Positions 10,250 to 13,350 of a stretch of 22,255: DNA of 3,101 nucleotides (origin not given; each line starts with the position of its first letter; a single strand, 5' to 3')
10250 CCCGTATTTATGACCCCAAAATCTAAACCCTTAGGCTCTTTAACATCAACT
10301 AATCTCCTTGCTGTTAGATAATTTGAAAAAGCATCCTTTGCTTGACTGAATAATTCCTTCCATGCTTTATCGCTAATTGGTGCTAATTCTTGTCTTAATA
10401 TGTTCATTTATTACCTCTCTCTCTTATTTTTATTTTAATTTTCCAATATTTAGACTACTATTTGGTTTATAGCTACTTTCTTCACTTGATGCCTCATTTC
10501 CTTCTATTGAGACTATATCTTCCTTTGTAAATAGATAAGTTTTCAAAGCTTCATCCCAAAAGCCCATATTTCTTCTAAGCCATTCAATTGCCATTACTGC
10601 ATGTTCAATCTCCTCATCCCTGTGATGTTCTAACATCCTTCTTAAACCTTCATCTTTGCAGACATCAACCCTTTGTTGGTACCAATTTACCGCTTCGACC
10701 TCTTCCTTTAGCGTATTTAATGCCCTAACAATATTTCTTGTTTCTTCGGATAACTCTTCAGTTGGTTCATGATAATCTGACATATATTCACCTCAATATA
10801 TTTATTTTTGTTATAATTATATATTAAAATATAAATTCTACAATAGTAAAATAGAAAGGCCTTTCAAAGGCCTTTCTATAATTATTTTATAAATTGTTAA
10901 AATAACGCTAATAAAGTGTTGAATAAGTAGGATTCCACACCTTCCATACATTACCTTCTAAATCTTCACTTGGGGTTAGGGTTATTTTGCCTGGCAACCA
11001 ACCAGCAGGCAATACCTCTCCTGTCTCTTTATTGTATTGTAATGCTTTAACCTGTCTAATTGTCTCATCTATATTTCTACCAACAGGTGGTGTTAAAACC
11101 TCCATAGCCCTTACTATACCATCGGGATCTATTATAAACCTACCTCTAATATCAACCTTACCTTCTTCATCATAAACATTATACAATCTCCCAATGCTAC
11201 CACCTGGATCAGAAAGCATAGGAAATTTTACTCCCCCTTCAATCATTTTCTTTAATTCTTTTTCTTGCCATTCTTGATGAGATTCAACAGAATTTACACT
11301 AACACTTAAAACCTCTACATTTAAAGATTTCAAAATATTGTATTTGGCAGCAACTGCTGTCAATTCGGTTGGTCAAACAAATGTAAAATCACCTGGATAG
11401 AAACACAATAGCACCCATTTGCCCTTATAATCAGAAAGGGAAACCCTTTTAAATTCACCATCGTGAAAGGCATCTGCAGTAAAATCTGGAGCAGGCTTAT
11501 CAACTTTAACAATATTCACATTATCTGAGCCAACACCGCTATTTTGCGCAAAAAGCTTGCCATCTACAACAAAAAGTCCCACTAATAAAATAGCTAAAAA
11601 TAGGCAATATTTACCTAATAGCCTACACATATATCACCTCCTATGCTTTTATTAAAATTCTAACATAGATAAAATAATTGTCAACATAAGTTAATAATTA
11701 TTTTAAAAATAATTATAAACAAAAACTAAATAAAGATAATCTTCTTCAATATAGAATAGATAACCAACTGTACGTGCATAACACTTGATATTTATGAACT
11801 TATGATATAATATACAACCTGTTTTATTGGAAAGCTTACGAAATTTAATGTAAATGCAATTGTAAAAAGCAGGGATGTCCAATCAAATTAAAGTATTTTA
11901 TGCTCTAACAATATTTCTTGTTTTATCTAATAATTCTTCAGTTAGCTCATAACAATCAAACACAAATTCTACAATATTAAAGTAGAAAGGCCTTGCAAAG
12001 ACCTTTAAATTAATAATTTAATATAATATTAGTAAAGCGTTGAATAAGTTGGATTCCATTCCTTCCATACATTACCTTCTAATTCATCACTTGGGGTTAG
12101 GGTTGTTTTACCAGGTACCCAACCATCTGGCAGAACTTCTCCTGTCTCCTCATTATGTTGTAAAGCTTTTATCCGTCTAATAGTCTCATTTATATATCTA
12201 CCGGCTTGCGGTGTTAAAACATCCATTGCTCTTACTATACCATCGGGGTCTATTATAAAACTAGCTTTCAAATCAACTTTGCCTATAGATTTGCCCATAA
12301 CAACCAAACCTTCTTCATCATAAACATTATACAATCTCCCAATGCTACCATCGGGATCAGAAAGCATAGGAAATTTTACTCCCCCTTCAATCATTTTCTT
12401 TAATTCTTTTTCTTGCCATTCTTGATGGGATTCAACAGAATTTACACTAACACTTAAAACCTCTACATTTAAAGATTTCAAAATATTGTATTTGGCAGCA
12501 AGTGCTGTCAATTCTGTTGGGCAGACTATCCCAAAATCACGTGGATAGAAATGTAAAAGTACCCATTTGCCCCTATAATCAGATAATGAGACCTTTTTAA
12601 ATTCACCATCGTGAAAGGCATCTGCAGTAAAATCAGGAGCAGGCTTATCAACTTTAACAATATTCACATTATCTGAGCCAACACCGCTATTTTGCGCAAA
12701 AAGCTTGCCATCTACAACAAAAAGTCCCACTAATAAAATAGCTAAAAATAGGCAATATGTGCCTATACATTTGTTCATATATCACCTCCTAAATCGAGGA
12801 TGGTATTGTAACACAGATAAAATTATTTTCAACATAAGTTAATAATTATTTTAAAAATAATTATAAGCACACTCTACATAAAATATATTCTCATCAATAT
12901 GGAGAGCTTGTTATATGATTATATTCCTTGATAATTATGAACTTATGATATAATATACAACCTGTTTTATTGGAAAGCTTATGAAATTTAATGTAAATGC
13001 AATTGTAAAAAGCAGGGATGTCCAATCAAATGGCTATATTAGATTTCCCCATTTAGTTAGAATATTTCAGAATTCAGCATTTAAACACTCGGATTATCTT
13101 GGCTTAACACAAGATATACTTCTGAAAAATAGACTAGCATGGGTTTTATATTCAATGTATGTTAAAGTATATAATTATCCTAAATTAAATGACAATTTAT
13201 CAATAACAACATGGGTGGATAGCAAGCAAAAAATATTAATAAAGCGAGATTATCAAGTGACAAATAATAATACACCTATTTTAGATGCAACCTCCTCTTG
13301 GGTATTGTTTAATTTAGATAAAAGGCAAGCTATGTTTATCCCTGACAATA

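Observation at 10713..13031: Diverged tandem duplication of the peroxiredoxin locus, with fossil gene fragments at the junction and a mosaic divergence pattern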

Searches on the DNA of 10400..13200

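Call 23: search_rna_families(source=window, start=10400, end=13200, threshold=evalue, max_evalue=10, show_alignments=3)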
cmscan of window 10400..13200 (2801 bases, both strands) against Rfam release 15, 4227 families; matches with E-value up to 10: 5.
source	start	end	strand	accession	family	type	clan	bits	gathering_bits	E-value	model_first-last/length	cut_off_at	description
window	10823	10874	+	RF02844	RefA9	Gene; antisense;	-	21.6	49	3.6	1-64/64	no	Enterococcus sRNA A9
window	12435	12518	+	RF02845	Ref1C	Gene; sRNA;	-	21.6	90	5.3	1-131/131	no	Enterococcus sRNA 1C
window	10837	10904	+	RF01638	ceN48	Gene; snRNA; snoRNA; HACA-box;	-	16.5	70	7.7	1-125/125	no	Caenorhabditis snoRNA ceN48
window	11967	12020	+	RF01844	SmY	Gene; snRNA; splicing;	-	14.6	39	6.4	1-80/80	no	SmY spliceosomal RNA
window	11473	11545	+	RF01394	isrK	Gene; sRNA;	-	13.8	50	9.5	1-77/77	no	isrK Hfq binding RNA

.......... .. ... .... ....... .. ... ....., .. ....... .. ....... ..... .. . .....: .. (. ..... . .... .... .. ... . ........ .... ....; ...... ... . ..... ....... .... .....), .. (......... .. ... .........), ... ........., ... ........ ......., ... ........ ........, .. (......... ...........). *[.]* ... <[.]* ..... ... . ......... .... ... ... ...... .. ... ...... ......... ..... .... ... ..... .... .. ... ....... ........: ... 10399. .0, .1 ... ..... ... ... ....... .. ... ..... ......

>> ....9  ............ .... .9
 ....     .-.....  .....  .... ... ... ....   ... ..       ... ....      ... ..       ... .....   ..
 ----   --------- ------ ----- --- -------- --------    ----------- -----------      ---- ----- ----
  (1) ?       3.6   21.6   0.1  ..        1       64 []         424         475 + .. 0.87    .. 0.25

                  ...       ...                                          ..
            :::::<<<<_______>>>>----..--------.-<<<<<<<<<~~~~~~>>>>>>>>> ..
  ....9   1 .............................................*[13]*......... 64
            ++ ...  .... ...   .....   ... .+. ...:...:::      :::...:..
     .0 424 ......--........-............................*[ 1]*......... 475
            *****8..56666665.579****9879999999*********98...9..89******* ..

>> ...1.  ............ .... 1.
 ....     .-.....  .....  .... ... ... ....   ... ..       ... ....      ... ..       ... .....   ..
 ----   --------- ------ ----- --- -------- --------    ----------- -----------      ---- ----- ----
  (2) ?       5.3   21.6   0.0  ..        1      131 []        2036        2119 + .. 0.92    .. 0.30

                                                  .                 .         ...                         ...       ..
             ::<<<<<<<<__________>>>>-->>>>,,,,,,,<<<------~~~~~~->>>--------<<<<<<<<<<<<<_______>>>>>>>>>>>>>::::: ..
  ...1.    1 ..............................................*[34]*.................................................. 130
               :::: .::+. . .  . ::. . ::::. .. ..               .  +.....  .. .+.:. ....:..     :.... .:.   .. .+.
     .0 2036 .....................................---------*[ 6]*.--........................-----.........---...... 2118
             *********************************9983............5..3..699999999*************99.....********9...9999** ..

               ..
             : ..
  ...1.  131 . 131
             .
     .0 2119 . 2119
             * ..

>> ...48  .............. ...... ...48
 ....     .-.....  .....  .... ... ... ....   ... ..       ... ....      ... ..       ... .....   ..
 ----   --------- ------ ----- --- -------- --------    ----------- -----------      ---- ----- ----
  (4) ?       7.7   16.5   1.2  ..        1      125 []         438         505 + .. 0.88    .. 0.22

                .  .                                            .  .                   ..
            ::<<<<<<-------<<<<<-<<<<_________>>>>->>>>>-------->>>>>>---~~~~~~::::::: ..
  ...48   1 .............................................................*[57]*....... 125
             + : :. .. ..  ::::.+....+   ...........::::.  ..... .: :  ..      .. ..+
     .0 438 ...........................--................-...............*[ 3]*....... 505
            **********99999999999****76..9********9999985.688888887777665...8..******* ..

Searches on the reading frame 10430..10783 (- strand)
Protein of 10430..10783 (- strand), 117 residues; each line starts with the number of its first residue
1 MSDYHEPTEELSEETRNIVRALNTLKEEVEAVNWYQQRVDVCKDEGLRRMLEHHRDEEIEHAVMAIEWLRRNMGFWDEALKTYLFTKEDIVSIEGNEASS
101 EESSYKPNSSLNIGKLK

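Call 8: search_protein_families(library=pfam, proteins=[window:10430-10783:-], max_evalue=0.001)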
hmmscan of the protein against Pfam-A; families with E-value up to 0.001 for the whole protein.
window:10430-10783:- (117 aa): 1 family
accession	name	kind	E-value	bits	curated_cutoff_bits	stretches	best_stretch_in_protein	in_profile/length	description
PF22277.2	EncFtn-like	-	1.3e-38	131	27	1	4-87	2-85/85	EncFtn-like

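Call 22: search_protein_families(library=ncbifam, proteins=[window:10430-10783:-], max_evalue=0.00001)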
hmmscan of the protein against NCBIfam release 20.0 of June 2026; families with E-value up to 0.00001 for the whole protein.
window:10430-10783:- (117 aa): 2 families
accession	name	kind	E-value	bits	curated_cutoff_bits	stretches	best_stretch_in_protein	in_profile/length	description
TIGR04535.1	ferrit_encaps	subfamily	1.1e-43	147.8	125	1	4-117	1-114/114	encapsulin-associated ferritin-like protein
NF058679.1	EncB_fam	subfamily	2.4e-16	59.8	90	1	13-116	17-117/117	encapsulin nanocompartment ferritin-likeEncB family encapsulin nanocompartment ferritin-like cargo protein cargo protein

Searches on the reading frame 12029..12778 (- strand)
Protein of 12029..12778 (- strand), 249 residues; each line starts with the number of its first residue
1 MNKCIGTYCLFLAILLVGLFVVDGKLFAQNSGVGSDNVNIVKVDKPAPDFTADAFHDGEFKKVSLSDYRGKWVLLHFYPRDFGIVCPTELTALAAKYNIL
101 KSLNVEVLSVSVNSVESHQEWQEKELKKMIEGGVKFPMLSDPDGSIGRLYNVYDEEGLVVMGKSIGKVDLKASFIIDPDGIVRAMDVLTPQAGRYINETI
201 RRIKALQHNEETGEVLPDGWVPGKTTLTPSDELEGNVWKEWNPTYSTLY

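Call 8: search_protein_families(library=pfam, proteins=[window:12029-12778:-], max_evalue=0.001)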
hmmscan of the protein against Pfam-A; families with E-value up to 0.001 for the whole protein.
window:12029-12778:- (249 aa): 3 families
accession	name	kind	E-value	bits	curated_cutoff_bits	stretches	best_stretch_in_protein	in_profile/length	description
PF00578.27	AhpC-TSA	-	1.8e-36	125.2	26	1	43-184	1-123/124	AhpC/TSA family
PF08534.16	Redoxin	-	9.5e-16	58.3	26.6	1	42-187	1-133/148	Redoxin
PF10417.14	1-cysPrx_C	-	3.6e-07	30.5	21.1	1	205-234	1-35/41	C-terminal domain of 1-Cys peroxiredoxin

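Call 11: find_related_loci(query=window:12029-12778:-, collection=genome_contigs, flank=6000)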
Query window:12029-12778:- (249 aa) in genome_contigs; peptide patterns used: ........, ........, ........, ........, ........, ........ (x = any residue, [..] = any of these).
600 stretches matched a pattern (row limit reached: there are more); 519 encode a relative of the query (tblastn E <= 1e-3); the best 80 are kept; 80 distinct loci.
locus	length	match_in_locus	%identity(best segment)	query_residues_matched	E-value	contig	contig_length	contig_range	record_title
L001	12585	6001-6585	57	40-243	5e-75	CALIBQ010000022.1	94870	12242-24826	MAG: uncultured Anaerolineae bacterium isolate S1_Bin_MAXBIN__192_1 genome assembly, contig: c_000003316110, whole genom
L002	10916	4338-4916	58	42-243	6e-75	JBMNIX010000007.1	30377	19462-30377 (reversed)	MAG: bacterium isolate SBF912LR0HQ0175 contig_51865, whole genome shotgun sequence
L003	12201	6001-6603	56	37-246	2e-74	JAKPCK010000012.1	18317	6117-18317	MAG: Deltaproteobacteria bacterium isolate JPMR_maxbin.018 k141_672589, whole genome shotgun sequence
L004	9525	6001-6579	59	41-242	3e-74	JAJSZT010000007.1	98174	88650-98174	MAG: Deltaproteobacteria bacterium isolate CR9063A Ga0402054_007, whole genome shotgun sequence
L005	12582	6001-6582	56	40-242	2e-72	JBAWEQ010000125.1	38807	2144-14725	MAG: Acidobacteriota bacterium isolate MFD02204_ilm_asm_bin14 k127_286354, whole genome shotgun sequence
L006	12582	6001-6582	55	40-242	6e-72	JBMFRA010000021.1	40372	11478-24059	MAG: Acidobacteriota bacterium isolate KM4344-29 NODE_485_length_40372_cov_9.689114, whole genome shotgun sequence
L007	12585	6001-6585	56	40-243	1e-71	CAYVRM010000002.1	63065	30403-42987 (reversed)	MAG TPA_asm: uncultured Syntrophorhabdus sp. isolate SRP192927_co7_494 genome assembly, contig: NODE_590_length_63065_co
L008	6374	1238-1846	51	36-247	2e-71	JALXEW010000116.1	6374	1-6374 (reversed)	MAG: Ardenticatenia bacterium isolate T2_metabat2_scaf2bin.447 T2_NODE_21850_length_6374_cov_1.555146, whole genome shot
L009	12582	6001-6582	54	41-243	3e-71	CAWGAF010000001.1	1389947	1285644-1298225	MAG: uncultured Chloroflexia bacterium isolate MFD04408.bin.2.19 genome assembly, contig: contig_17373, whole genome sho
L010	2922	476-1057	56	41-243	1e-71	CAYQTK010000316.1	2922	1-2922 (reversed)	MAG TPA_asm: uncultured bacterium isolate SRP141376_co2_390 genome assembly, contig: NODE_50689_length_2922_cov_10.66794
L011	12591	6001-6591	56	39-242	7e-71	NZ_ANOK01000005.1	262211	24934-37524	Calidifontibacillus oryziterrae strain ZYK contig4, whole genome shotgun sequence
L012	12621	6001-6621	51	28-243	1e-70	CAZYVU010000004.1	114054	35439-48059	MAG TPA_asm: uncultured Pseudomonadota bacterium isolate SRP278314_co2_188 genome assembly, contig: NODE_277_length_1140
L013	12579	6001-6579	56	41-242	2e-70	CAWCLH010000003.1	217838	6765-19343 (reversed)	MAG: uncultured Actinomycetota bacterium isolate MFD01721.bin.2.195 genome assembly, contig: contig_36684, whole genome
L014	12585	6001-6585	54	40-243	2e-70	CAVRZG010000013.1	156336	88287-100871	MAG: uncultured Nitrospiraceae bacterium isolate MFD05942.bin.3.50 genome assembly, contig: contig_42239, whole genome s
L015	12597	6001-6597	56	36-241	3e-70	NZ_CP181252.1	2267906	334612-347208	MAG: Sporanaerobacter sp. isolate UW_FK_SPOR1_1 chromosome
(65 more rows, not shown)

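Call 22: search_protein_families(library=ncbifam, proteins=[window:12029-12778:-], max_evalue=0.00001)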
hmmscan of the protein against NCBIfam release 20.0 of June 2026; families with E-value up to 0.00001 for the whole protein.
window:12029-12778:- (249 aa): 10 families
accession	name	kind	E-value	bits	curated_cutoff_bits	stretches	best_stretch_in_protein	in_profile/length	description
NF040737.1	peroxi_PrxU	equivalog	2e-80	269.8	270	1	35-243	30-231/233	thioredoxin-dependent peroxiredoxin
TIGR03137.1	AhpC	equivalog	1.9e-43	148.4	272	1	45-236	6-186/187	alkyl hydroperoxide reductase subunit C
NF009669.0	PRK13190.1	equivalog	1.8e-36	125.3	261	1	41-230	3-178/203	putative peroxiredoxin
NF009668.0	PRK13189.1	equivalog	1.1e-31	109.8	211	1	37-224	6-181/224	peroxiredoxin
NF011576.0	PRK15000.1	subfamily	2.6e-28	99.1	301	1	41-231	2-186/200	peroxiredoxin C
NF009670.0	PRK13191.1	equivalog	5.6e-26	91.4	374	1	65-221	27-175/215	putative peroxiredoxin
NF010122.0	PRK13599.1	equivalog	2.2e-23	82.8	456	1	66-221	29-175/220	peroxiredoxin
NF006960.0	PRK09437.1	equivalog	1.8e-14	53.9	140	1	39-183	2-133/156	thioredoxin-dependent thiol peroxidase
NF053650.1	PerredPrxQDein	equivalog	2.3e-12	47.1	260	1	54-184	5-125/148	thioredoxin-dependent peroxiredoxin PrxQ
NF002854.0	PRK03147.1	subfamily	2.7e-11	43.7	170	1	27-154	23-139/176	thiol-disulfide oxidoreductase ResA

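Call 34: find_related_loci(query=window:12029-12778:-, collection=metagenome_contigs, flank=5000)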
Query window:12029-12778:- (249 aa) in metagenome_contigs; peptide patterns used: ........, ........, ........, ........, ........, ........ (x = any residue, [..] = any of these).
600 stretches matched a pattern (row limit reached: there are more); 483 encode a relative of the query (tblastn E <= 1e-3); the best 80 are kept; 80 distinct loci.
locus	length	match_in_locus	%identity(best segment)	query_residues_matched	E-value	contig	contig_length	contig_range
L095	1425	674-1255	59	41-243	1e-80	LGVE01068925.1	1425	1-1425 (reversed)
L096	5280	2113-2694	59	41-243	9e-76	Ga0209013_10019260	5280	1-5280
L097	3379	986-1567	59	41-243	1e-75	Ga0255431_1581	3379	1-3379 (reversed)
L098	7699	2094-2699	55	33-243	7e-75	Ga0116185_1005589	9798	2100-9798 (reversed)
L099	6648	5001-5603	56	37-246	1e-74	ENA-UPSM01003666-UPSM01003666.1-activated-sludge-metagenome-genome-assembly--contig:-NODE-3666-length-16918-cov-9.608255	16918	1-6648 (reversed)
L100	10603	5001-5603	54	34-243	8e-74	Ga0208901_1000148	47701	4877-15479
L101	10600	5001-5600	55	38-246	3e-73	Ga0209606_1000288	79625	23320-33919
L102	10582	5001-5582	57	41-243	2e-72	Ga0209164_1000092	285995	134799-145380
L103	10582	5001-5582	57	41-243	1e-71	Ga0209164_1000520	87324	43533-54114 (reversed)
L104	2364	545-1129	56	39-242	3e-73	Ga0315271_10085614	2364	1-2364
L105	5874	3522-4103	56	41-243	4e-71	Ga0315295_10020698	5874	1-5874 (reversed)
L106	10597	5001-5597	54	36-243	2e-71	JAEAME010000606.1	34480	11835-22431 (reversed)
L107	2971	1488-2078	56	40-243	5e-72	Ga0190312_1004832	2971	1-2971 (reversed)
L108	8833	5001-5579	55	41-242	6e-71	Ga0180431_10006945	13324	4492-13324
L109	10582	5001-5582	56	41-243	1e-70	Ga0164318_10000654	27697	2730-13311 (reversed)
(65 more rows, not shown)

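Call 47: search_solved_structures(query=window:12029-12778:-, max_evalue=1e-20, show_alignments=2)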
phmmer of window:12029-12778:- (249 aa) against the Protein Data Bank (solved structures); distinct sequences matched with E-value up to 1e-20: 79 (the best 60 are shown).
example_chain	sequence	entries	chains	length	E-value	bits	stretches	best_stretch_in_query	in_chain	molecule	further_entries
4fh8_A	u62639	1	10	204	7.3e-42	146.5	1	43-230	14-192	AcePrx-1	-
5jly_A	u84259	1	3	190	1.2e-37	132.7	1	43-224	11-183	Thioredoxin peroxidase-1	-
4xcs_A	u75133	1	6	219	4e-37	131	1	41-230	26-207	Peroxiredoxin-1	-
5ijt_A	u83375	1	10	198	4.4e-37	130.8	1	41-230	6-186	Peroxiredoxin-2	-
1qmv_A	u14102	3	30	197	4.6e-37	130.8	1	42-230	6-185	PEROXIREDOXIN-2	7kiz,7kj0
3qpm_A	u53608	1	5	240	4.6e-37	130.8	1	32-230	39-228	Peroxiredoxin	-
7kj1_A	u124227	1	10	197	6.3e-37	130.3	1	42-230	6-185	Peroxiredoxin-2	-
3tkp_A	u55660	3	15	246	7.1e-37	130.1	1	37-230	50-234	Peroxiredoxin-4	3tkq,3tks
4rqx_A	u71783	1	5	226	7.2e-37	130.1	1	39-230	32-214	Peroxiredoxin-4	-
3tjf_A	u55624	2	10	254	7.7e-37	130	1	37-230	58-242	Peroxiredoxin-4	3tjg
3tjb_A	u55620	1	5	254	8e-37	130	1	37-230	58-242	Peroxiredoxin-4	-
3tjj_A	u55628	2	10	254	8e-37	130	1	37-230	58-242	Peroxiredoxin-4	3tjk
8ekw_A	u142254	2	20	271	9.7e-37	129.7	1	37-230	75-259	Peroxiredoxin-4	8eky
3tkr_A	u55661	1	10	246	9.8e-37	129.7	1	37-230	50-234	Peroxiredoxin-4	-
3vwu_A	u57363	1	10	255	1.1e-36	129.6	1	37-230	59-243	Peroxiredoxin-4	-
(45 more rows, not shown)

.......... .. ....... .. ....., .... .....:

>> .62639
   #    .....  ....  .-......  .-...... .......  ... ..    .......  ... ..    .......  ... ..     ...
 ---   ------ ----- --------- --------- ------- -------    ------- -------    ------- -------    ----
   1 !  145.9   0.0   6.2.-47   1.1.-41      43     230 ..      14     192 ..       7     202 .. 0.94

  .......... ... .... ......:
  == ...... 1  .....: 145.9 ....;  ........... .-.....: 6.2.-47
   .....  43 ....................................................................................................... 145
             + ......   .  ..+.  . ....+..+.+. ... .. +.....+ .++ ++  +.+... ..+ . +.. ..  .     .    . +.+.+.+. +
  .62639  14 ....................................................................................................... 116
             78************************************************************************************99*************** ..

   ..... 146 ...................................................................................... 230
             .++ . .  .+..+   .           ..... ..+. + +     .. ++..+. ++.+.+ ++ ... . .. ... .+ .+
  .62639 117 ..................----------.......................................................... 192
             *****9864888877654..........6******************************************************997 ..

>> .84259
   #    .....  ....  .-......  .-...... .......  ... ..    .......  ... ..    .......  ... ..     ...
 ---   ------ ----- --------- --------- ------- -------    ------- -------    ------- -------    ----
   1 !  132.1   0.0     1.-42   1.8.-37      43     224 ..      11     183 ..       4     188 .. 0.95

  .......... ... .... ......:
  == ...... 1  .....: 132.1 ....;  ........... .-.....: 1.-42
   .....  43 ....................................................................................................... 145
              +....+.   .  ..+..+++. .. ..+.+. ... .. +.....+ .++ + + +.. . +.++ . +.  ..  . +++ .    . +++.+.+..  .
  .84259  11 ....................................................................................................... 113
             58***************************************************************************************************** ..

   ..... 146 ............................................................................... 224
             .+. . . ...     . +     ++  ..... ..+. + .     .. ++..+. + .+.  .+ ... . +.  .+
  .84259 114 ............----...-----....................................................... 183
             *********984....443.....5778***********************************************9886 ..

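Call 58: predict_structure(alignment_id=A4)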
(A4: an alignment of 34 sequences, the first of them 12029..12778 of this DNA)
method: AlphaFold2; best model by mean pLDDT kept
length: 249 residues; sequences in the alignment: 34
mean_pLDDT: 83.0   pTM: 0.78
mean pLDDT of the five models: 83.0, 82.9, 82.7, 82.5, 81.7
residues with pLDDT >= 90: 154; 70-90: 36; 50-70: 23; < 50: 36
segments of 3 or more residues with pLDDT < 50: 1-35
pLDDT, mean of each block of 10 residues (from residue 1): 41 43 39 56 96 98 98 94 81 97 98 95 96 97 92 69 61 97 92 90 97 92 91 91 71
secondary structure, 60 per line:
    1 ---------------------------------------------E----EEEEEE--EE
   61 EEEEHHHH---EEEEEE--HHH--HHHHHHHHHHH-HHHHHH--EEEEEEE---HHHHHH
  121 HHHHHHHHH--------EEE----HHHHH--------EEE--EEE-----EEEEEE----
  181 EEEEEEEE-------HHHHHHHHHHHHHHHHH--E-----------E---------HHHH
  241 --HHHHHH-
elements in order: E51-56 E59-64 H65-68 E72-77 H85-95 H97-102 E105-111 H115-129 E138-140 H145-149 E158-160 E163-165 E171-176 E181-188 H196-212 H237-240 H243-248
